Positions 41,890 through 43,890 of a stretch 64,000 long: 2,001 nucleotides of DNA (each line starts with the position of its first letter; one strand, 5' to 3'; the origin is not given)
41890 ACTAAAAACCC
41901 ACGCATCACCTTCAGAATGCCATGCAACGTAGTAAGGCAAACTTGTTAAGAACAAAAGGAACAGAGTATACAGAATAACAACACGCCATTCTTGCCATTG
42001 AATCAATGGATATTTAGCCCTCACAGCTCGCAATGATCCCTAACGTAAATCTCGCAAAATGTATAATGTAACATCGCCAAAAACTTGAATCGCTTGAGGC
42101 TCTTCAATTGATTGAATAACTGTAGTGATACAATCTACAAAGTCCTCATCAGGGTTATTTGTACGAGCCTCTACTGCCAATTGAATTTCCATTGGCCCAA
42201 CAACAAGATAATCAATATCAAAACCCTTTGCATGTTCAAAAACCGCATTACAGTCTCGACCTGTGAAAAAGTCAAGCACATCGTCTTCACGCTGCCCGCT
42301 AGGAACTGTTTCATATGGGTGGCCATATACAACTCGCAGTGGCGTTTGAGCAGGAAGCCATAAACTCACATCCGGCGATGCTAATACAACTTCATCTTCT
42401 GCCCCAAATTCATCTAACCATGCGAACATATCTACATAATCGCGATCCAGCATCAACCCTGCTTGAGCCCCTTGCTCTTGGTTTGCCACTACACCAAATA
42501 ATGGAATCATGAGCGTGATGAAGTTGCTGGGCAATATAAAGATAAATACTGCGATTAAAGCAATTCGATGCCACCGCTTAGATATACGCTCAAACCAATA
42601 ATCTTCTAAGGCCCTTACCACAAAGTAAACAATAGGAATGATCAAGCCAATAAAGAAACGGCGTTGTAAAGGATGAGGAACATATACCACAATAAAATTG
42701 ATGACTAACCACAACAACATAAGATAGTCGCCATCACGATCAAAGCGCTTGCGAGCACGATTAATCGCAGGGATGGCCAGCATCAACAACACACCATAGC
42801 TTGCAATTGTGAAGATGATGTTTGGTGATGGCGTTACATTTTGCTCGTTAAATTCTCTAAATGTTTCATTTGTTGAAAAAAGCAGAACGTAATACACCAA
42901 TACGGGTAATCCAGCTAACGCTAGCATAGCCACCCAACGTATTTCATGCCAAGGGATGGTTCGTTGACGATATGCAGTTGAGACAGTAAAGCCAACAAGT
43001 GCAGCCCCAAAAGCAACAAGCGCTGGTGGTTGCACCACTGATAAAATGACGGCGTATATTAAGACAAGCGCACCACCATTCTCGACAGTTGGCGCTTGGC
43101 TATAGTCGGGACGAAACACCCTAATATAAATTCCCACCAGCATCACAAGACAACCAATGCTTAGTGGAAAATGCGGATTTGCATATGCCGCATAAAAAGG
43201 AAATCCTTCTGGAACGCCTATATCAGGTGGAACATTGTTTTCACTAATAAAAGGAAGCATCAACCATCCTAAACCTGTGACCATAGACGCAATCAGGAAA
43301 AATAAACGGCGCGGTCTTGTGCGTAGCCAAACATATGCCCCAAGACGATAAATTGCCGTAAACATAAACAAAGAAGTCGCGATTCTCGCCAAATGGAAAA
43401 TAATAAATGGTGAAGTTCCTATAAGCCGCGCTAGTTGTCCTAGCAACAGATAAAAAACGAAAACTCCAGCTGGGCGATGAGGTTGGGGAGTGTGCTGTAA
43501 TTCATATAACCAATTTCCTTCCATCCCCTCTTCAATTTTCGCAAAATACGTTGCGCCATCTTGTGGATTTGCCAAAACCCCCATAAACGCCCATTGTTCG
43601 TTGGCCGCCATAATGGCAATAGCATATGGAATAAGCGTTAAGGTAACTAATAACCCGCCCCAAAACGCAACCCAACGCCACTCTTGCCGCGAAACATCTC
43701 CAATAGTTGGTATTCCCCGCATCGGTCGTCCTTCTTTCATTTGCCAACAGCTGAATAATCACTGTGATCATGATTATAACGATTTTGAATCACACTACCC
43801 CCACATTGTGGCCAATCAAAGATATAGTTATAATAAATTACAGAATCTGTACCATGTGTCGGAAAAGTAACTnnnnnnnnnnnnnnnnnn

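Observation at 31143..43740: Envelope-glycan locus built from six GT-C-like polytopic membrane proteins plus one phosphoglycosyl transferase, with no cytoplasmic GT, flippase, polymerase or exporter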

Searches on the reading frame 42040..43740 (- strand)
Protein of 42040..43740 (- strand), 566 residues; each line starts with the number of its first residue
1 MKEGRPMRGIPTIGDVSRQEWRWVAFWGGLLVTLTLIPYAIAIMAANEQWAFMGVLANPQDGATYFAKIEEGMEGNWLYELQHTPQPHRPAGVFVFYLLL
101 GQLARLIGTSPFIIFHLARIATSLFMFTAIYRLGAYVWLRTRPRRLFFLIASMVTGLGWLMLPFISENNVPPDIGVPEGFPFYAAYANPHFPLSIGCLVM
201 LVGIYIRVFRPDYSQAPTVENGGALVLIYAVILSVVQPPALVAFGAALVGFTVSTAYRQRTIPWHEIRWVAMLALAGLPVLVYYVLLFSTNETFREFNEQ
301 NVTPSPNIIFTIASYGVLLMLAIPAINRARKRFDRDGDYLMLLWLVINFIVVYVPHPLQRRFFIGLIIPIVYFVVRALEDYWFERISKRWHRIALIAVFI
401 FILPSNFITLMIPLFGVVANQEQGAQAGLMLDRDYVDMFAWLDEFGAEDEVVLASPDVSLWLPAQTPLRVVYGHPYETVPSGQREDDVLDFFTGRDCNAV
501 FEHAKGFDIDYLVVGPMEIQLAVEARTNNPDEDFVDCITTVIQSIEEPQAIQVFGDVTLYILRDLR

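Call 4: search_protein_families(library=pfam, proteins=[window:42040-43740:-], max_evalue=0.1)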
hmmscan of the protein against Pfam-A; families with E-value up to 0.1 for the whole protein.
window:42040-43740:- (566 aa): 0 families

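Call 5: search_protein_families(library=ncbifam, proteins=[window:42040-43740:-], max_evalue=0.1)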
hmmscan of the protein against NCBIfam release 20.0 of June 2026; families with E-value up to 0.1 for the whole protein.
window:42040-43740:- (566 aa): 0 families

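Call 12: find_homologous_proteins(query=window:42040-43740:-, max_evalue=0.00001)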
Query window:42040-43740:- (566 aa): 661 proteins with E <= 0.00001 among 8000 candidates; the best 120 are listed.
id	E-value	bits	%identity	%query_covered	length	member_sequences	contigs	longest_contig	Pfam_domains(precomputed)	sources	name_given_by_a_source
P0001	0.0e+0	1271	100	99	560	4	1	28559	-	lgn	-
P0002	0.0e+0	1034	76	99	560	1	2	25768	-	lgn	-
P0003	0.0e+0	1010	76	99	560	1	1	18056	-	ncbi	-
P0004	5.4e-284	961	73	99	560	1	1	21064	-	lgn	-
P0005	1.9e-249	847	64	98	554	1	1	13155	-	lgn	-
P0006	5.7e-247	839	62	98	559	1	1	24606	-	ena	-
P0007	2.3e-237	807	60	99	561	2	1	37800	-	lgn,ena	-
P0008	3.0e-233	794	59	99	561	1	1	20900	-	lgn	-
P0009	1.1e-231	789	61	98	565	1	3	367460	-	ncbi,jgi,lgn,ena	jgi:hypothetical protein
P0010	8.5e-229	779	59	98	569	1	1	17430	-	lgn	-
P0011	1.2e-228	779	58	99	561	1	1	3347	-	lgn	-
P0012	2.8e-225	767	57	99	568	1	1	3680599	-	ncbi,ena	-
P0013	8.8e-225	766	57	98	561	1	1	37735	-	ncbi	-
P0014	4.7e-224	763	59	98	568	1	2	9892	-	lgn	-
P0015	9.3e-224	762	58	98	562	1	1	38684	-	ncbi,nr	ncbi:MAG: hypothetical protein GYB66_08710 [Chloroflexi bacterium]|nr:hypothetical protein [Chlorofl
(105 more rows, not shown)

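Call 14: search_solved_structures(query=A1, max_evalue=10)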
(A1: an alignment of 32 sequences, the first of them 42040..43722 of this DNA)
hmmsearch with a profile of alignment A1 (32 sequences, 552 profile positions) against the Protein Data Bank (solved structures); distinct sequences matched with E-value up to 10: 1.
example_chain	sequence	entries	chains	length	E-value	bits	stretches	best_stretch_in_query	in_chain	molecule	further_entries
9iho_m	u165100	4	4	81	0.46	12.1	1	110-156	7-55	NB5M (B15) subunit of mitochondrial NADH:ubiquinone oxidoreductase (Complex I)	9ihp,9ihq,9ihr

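Call 16: find_related_loci(query=A1, collection=genome_contigs, flank=10000)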
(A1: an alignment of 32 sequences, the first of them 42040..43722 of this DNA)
Query A1 (560 aa) in genome_contigs; peptide patterns used: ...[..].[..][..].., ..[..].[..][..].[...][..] (x = any residue, [..] = any of these).
117 stretches matched a pattern; 95 encode a relative of the query (tblastn E <= 1e-3); the best 80 are kept; 80 distinct loci.
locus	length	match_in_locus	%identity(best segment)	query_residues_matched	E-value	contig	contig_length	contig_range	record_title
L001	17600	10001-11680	76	1-560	0e+0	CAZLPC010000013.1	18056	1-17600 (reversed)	MAG TPA_asm: uncultured Anaerolineae bacterium isolate SRP072547_co1_26 genome assembly, contig: NODE_4977_length_18056_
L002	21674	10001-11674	61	9-560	0e+0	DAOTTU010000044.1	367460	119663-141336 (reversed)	MAG TPA_asm: Anaerolineae bacterium isolate F14_21 k111_166815, whole genome shotgun sequence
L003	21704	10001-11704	58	1-560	0e+0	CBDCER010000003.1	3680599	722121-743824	MAG: Aggregatilineales bacterium isolate 40d8095f-e3e6-4e4c-932d-ac8bc0a239c2 genome assembly, contig: contig_3, whole g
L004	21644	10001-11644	56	9-560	0e+0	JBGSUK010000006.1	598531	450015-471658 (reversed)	MAG: Anaerolineae bacterium isolate JTS-AC430 k141_2210098, whole genome shotgun sequence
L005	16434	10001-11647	56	9-560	0e+0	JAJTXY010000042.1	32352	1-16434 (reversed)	MAG: Anaerolineae bacterium isolate DTUCFX7 42-Genome24, whole genome shotgun sequence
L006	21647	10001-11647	55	9-560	0e+0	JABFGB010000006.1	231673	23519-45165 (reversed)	MAG: Chloroflexota bacterium isolate CFX10 c_000000000006, whole genome shotgun sequence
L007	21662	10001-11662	56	9-560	0e+0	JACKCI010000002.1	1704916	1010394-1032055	MAG: Anaerolineales bacterium isolate HK-STAS-CHLO-43 HK-STAS-CHLO-43_2, whole genome shotgun sequence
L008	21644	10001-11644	54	9-560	0e+0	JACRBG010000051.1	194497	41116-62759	MAG: Chloroflexi bacterium isolate NC_groundwater_1614_Pr3_B-0.1um_50_13 SR-2_scaffold_141_3572726, whole genome shotgun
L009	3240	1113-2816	54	9-560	0e+0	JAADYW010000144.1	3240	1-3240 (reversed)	MAG: Chloroflexi bacterium isolate TC_152 k99_1466070, whole genome shotgun sequence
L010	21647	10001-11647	55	9-560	0e+0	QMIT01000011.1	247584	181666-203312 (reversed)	MAG: Chloroflexota bacterium isolate CFX5 B_scaffold_18, whole genome shotgun sequence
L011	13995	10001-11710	50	9-556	7e-177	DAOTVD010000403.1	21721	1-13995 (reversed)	MAG TPA_asm: Anaerolineae bacterium isolate F7_116 k211_1069966, whole genome shotgun sequence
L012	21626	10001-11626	49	9-557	2e-175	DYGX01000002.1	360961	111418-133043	MAG TPA_asm: Thermoflexus sp. isolate BE2012_2_66_22 Afr_mines_BE2012_8_length_360961_cov_8_205009, whole genome shotgun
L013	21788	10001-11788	48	2-556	3e-170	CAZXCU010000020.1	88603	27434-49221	MAG TPA_asm: uncultured Anaerolineae bacterium isolate SRP287051_co1_160 genome assembly, contig: NODE_556_length_88603_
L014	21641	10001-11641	48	10-557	7e-169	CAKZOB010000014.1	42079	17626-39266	MAG TPA_asm: uncultured Anaerolineales bacterium isolate SRR5214706_bin.22_CONCOCT_v1.1_MAG genome assembly, contig: ERZ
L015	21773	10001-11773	47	9-558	2e-168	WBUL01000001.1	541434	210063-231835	MAG: Anaerolineae bacterium isolate SB15 contig_1, whole genome shotgun sequence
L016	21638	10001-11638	49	9-556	6e-168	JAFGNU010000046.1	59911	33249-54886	MAG: Anaerolineae bacterium isolate Zod_Metabat.568 k87_3725739, whole genome shotgun sequence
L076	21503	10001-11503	38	13-516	7e-106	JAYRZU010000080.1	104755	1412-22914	MAG: Anaerolineae bacterium isolate XM5_ASISGE4bin.12 k141_489454, whole genome shotgun sequence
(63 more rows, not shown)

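Call 23: search_protein_families(library=pfam, proteins=[L012:15749-16768:+, L012:18195-20630:+, L004:11666-13705:+, L004:19108-21642:+, L076:18772-20025:+], max_evalue=0.01)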
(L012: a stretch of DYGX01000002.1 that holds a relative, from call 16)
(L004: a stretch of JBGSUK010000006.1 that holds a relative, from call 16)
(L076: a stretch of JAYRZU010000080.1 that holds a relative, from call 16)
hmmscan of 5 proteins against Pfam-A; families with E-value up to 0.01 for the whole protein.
L012:15749-16768:+ (339 aa): 5 families
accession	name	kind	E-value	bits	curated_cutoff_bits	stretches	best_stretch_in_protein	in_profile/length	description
PF00535.33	Glycos_transf_2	-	8.7e-30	104.3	23.3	1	15-135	1-120/168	Glycosyl transferase family 2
PF13641.12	Glyco_tranf_2_3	-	4.1e-22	79.8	27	1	12-232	1-226/230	Glycosyltransferase like family 2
PF13632.12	Glyco_trans_2_3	-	1.5e-11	44.9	27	1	96-292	1-196/198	Glycosyl transferase family group 2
PF10111.15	Glyco_tranf_2_2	-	5.4e-07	29.8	27.3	1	15-113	1-101/276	Glycosyltransferase like family 2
PF13506.12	Glyco_transf_21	-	7.1e-06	26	21.7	1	84-233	21-172/174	Glycosyl transferase family 21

L012:18195-20630:+ (811 aa): 10 families
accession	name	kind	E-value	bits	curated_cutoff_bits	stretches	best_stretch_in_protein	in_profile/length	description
PF04932.20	Wzy_C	-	2.3e-20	73.3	31.7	1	208-350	4-148/149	O-Antigen ligase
PF13181.12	TPR_8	-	5.4e-05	23.5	25.7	1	766-794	4-32/34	Tetratricopeptide repeat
PF07719.23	TPR_2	-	5.7e-05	23.4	27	1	765-795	3-33/34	Tetratricopeptide repeat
PF14559.12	TPR_19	-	0.00027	21.6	25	0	763-803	25-64/68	Tetratricopeptide repeat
PF13428.12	TPR_14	-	0.00028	21.7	23.5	1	765-804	3-42/44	Tetratricopeptide repeat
PF13431.12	TPR_17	-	0.0018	18.8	24.4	0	764-784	14-34/34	Tetratricopeptide repeat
PF07721.20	TPR_4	-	0.0041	18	27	1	767-788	5-26/26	Tetratricopeptide repeat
PF13174.12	TPR_6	-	0.0048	17.9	26.3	0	767-794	4-31/33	Tetratricopeptide repeat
PF00515.34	TPR_1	-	0.0066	16.7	27.8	0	765-795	3-33/34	Tetratricopeptide repeat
PF05106.17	Phage_holin_3_1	-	0.0075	17.1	23.8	0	353-404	25-75/99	Phage holin family (Lysis protein S)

L004:11666-13705:+ (679 aa): 0 families

L004:19108-21642:+ (845 aa): 13 families
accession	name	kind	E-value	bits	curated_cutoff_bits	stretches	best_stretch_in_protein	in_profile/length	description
PF04932.20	Wzy_C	-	1.5e-16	60.9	31.7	1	226-369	4-149/149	O-Antigen ligase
PF07719.23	TPR_2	-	1.5e-13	50.1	27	1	678-707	3-32/34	Tetratricopeptide repeat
PF13432.12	TPR_16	-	1e-11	45.5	32.7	2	681-741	2-62/65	Tetratricopeptide repeat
PF00515.34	TPR_1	-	3.9e-10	39.5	27.8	1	678-706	3-31/34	Tetratricopeptide repeat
PF13414.12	TPR_11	-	6.7e-08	32.5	26.8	2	689-724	7-42/42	TPR repeat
PF13181.12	TPR_8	-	2e-07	31.1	25.7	0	681-706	6-31/34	Tetratricopeptide repeat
PF14559.12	TPR_19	-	1.2e-06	29.2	25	1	529-589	7-67/68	Tetratricopeptide repeat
PF13431.12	TPR_17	-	2.4e-05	24.7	24.4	0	535-566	1-32/34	Tetratricopeptide repeat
PF13424.12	TPR_12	-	6.5e-05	23.5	30.1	0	680-737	7-65/77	Tetratricopeptide repeat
PF25060.1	ARM_TT21_2nd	-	9.2e-05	22.5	27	0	525-592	200-267/270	Tetratricopeptide repeat protein 21 second ARM domain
PF25064.1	ARM_TT21_5th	-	0.00082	20.1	27.8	0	529-580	17-68/117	TT21 fifth ARM repeats domain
PF08238.18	Sel1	-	0.0031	18.5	30.7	0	690-707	19-36/36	Sel1 repeat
PF20308.4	TPR-S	-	0.0046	17.9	27.6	0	530-618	3-89/102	Tetratricopeptide Repeats-Sensor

L076:18772-20025:+ (417 aa): 1 family
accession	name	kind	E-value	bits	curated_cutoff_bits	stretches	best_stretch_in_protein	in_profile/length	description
PF09594.16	GT87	-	0.00073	19.8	25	1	124-324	49-234/237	Glycosyltransferase family 87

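Call 24: predict_structure(alignment_id=A1)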
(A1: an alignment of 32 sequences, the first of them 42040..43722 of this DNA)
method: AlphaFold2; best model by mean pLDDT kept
length: 560 residues; sequences in the alignment: 32
mean_pLDDT: 91.1   pTM: 0.91
mean pLDDT of the five models: 91.1, 91.0, 90.8, 90.1, 89.3
residues with pLDDT >= 90: 396; 70-90: 154; 50-70: 5; < 50: 5
segments of 3 or more residues with pLDDT < 50: 1-5
pLDDT, mean of each block of 10 residues (from residue 1): 51 95 96 95 94 92 95 93 89 96 96 98 96 93 91 85 81 92 95 96 91 93 93 91 96 95 95 92 93 84 89 94 89 95 87 82 96 92 86 82 88 91 94 96 94 95 93 94 94 80 95 92 88 88 94 91
secondary structure, 60 per line:
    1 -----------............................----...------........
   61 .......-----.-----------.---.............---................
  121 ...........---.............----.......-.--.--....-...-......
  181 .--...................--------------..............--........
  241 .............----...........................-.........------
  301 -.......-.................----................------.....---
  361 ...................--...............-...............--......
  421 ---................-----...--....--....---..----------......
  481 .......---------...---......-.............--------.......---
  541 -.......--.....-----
elements in order: H12-39 E44-46 H53-67 H89-101 H105-131 H135-147 H152-158 H166-169 H175-181 H184-202 H217-230 H233-253 H258-284 H286-294 H302-308 H310-326 H331-346 H353-357 H361-379 H382-396 H398-412 H415-420 E424-426 H427-439 E445-447 H450-453 H456-459 H475-487 E503-508 H510-522 H531-537 E545-548 E551-555

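Call 51: search_protein_families(library=ncbifam, proteins=[L012:15749-16768:+, L016:17702-18763:+, L012:18195-20630:+, L004:11666-13705:+, L016:11616-13709:+, L076:18772-20025:+], max_evalue=0.001)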
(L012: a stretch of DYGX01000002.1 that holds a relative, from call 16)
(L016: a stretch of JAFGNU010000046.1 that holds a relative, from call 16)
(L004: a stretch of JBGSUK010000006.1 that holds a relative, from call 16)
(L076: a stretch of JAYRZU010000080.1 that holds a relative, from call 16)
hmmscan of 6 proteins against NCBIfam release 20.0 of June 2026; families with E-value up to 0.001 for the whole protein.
L012:15749-16768:+ (339 aa): 25 families
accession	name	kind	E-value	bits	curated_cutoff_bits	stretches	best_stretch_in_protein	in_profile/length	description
TIGR03965.1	mycofact_glyco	equivalog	4.1e-27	95.2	280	1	9-305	71-363/467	mycofactocin biosynthesis glycosyltransferase MftF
NF041875.1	EPS_EpsD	equivalog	1.4e-25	90.4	370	1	14-250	1-240/325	exopolysaccharide biosynthesis glycosyltransferase EpsD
TIGR03937.1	PgaC_IcaA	equivalog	1.8e-20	73.3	422.3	1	7-245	40-278/407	poly-beta-1,6-N-acetyl-D-glucosamine synthase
TIGR04283.1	glyco_like_mftF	equivalog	3.5e-18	66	182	1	15-214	2-183/221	TIGR04283 family arsenosugar biosynthesis glycosyltransferase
TIGR04242.1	nodulat_NodC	equivalog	6.4e-14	51.7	550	1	5-126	41-164/395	chitooligosaccharide synthase NodC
NF053739.1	GlytfEpsEBac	equivalog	2.2e-12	46.5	450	1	12-166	1-151/265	glycosyltransferase EpsE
TIGR03469.1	HpnB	hypoth_equivalog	3.4e-12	46.1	379.25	1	8-69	40-100/386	hopene-associated glycosyltransferase HpnB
NF047683.1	TeichurnBiosyTuaG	equivalog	6.2e-12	45.7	400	1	11-118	5-111/252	teichuronic acid biosynthesis protein TuaG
TIGR03111.1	glyc2_xrt_Gpos1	hypoth_equivalog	1e-11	44.3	363.95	1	9-117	46-155/439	TIGR03111 family XrtG-associated glycosyltransferase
NF007482.0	PRK10073.1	equivalog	3.2e-11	42.8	423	1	12-114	6-106/334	glycosyltransferase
NF045692.1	OglycostaseCruG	equivalog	1.4e-10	40.7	600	1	5-77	34-104/386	2'-O-glycosyltransferase CruG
TIGR04182.1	glyco_TIGR04182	equivalog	1.1e-09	38.1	325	1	14-128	2-107/293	S-layer glycoprotein N-glycosyltransferase AglJ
NF038299.1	EPS_HpsN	equivalog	3.8e-09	36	425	1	12-117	1-105/317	hormogonium polysaccharide biosynthesis glycosyltransferase HpsN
NF047588.1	GlcsyltransPgfSStrep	equivalog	6.7e-08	32.1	500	1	14-119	3-111/308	glycosyltransferase PgfS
TIGR03030.1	CelA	equivalog_domain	8.7e-08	30.6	699.1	1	6-116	125-251/714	UDP-forming cellulose synthase catalytic subunit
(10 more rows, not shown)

L016:17702-18763:+ (353 aa): 25 families
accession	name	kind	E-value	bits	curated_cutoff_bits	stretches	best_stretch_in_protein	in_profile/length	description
TIGR03965.1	mycofact_glyco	equivalog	9.3e-26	90.7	280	1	11-279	65-332/467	mycofactocin biosynthesis glycosyltransferase MftF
NF041875.1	EPS_EpsD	equivalog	7.5e-21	74.8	370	1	22-259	1-241/325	exopolysaccharide biosynthesis glycosyltransferase EpsD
TIGR03937.1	PgaC_IcaA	equivalog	6.5e-20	71.5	422.3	1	16-252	41-277/407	poly-beta-1,6-N-acetyl-D-glucosamine synthase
TIGR04283.1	glyco_like_mftF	equivalog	1.8e-15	57.1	182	1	22-220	1-181/221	TIGR04283 family arsenosugar biosynthesis glycosyltransferase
NF047683.1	TeichurnBiosyTuaG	equivalog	1.3e-13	51.2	400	1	19-122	5-107/252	teichuronic acid biosynthesis protein TuaG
TIGR04242.1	nodulat_NodC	equivalog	6.3e-13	48.4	550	1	14-129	42-159/395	chitooligosaccharide synthase NodC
NF045692.1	OglycostaseCruG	equivalog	6.3e-12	45.1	600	1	3-84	24-103/386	2'-O-glycosyltransferase CruG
TIGR03111.1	glyc2_xrt_Gpos1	hypoth_equivalog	3.9e-11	42.4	363.95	1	10-128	39-158/439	TIGR03111 family XrtG-associated glycosyltransferase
NF053739.1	GlytfEpsEBac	equivalog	4.9e-11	42.1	450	1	20-137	1-118/265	glycosyltransferase EpsE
NF007482.0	PRK10073.1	equivalog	5.2e-11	42.1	423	1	20-120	6-104/334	glycosyltransferase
NF038299.1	EPS_HpsN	equivalog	9.5e-11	41.2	425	1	20-123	1-103/317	hormogonium polysaccharide biosynthesis glycosyltransferase HpsN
NF050050.1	ProtGlycPglI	equivalog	1.8e-10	40.7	500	1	20-120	2-102/306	GalNAc(5)-diNAcBac-PP-undecaprenol beta-1,3-glucosyltransferase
NF038302.1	EPS_HpsE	equivalog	1.6e-09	37.2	300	1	22-123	3-108/307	hormogonium polysaccharide biosynthesis glycosyltransferase HpsE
NF007453.0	PRK10018.1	equivalog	2.2e-09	37.4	382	1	19-125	5-110/280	colanic acid biosynthesis glycosyltransferase WcaA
NF047588.1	GlcsyltransPgfSStrep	equivalog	2.7e-09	36.7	500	1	22-127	3-111/308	glycosyltransferase PgfS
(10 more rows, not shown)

L012:18195-20630:+ (811 aa): 5 families
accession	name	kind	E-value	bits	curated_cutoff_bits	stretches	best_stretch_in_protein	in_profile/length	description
TIGR00947.1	2A73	equivalog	6.9e-19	68.1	366.4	1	183-394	181-401/425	IctB family putative bicarbonate transporter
TIGR03097.1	PEP_O_lig_1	hypoth_equivalog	1.6e-09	37.1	188.1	1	7-364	22-348/408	putative O-glycosylation ligase, exosortase A system-associated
NF033920.0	C39_PA2778_fam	equivalog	0.00033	20.1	150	0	466-555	166-255/255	PA2778 family cysteine peptidase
TIGR02917.1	PEP_TPR_lipo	equivalog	0.00048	18.1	312.2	0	767-802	605-640/899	XrtA/PEP-CTERM system TPR-repeat protein PrsT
TIGR02521.1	type_IV_pilW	equivalog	0.00062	19.4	154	0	624-691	28-92/234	type IV pilus biogenesis/stability protein PilW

L004:11666-13705:+ (679 aa): 0 families

L016:11616-13709:+ (697 aa): 0 families

L076:18772-20025:+ (417 aa): 0 families

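Call 66: fold_search(model_id=the predicted structure, library=pdb)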
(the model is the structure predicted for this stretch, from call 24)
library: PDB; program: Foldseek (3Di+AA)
matches with E <= 10: 384; with E <= 0.001: 22
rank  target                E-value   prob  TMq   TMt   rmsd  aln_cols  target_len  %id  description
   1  5gmy_A                5.3e-08  1.00  0.47  0.34  10.7       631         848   14  Crystal structure of the Archaeoglobus fulgidus oligosaccharyltransferase (O29867_ARCFU) tethered with an acceptor pep (released 2017-02-01)
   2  3waj                  2.7e-07  1.00  0.46  0.34  10.5       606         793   13  Crystal structure of the Archaeoglobus fulgidus oligosaccharyltransferase (O29867_ARCFU) complex with Zn and sulfate (released 2013-10-30)
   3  7zli_A                1.4e-06  1.00  0.54  0.48   8.7       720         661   12  Cryo-EM structure of C-mannosyltransferase CeDPY19, in complex with Dol25-P-Man and bound to CMT2-Fab and anti-Fab nan (released 2023-01-11)
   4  5f15                  1.4e-06  1.00  0.48  0.49  10.1       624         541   13  Crystal Structure of ArnT from Cupriavidus metallidurans bound to Undecaprenyl phosphate (released 2016-02-17)
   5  8age_A                2.5e-06  1.00  0.53  0.48  11.0       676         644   10  Structure of yeast oligosaccharylransferase complex with acceptor peptide bound (released 2022-12-07)
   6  7zlg_A                2.5e-06  1.00  0.54  0.47   9.0       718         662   13  Cryo-EM structure of C-mannosyltransferase CeDPY19, in complex with acceptor peptide and bound to CMT2-Fab and anti-Fa (released 2023-01-11)
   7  7oci_F                2.8e-06  1.00  0.52  0.47  12.0       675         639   11  Cryo-EM structure of yeast Ost6p containing oligosaccharyltransferase complex (released 2022-02-16)
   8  6gxc_A                3.4e-06  1.00  0.56  0.46  10.1       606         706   12  Bacterial oligosaccharyltransferase PglB in complex with an inhibitory peptide and a reactive lipid-linked oligosaccha (released 2018-11-14)
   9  5ogl_A                4.2e-06  1.00  0.56  0.46  10.2       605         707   11  Structure of bacterial oligosaccharyltransferase PglB in complex with an acceptor peptide and an lipid-linked oligosac (released 2017-10-25)
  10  7zlh_A                4.3e-06  1.00  0.51  0.45   9.5       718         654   11  Cryo-EM structure of C-mannosyltransferase CeDPY19, in apo state, bound to CMT2-Fab and anti-Fab nanobody (released 2023-01-11)
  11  8agb_A                5.2e-06  1.00  0.49  0.44  11.7       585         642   11  Structure of yeast oligosaccharylransferase complex with lipid-linked oligosaccharide bound (released 2022-12-07)
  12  8pn9_A                5.6e-06  1.00  0.50  0.44  11.2       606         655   11  Structure of human oligosaccharyltransferase OST-A complex bound to NGI-1 (released 2024-05-08)
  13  8if8_C                6.1e-06  1.00  0.47  0.45  11.2       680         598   12  Arabinosyltransferase AftA (released 2023-05-31)
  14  6ftg_5                6.4e-06  1.00  0.52  0.46  11.8       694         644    9  Subtomogram average of OST-containing ribosome-translocon complexes from canine rough microsomal membranes (released 2018-03-21)
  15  8if8_B                9.1e-06  1.00  0.53  0.49  11.1       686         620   11  Arabinosyltransferase AftA (released 2023-05-31)
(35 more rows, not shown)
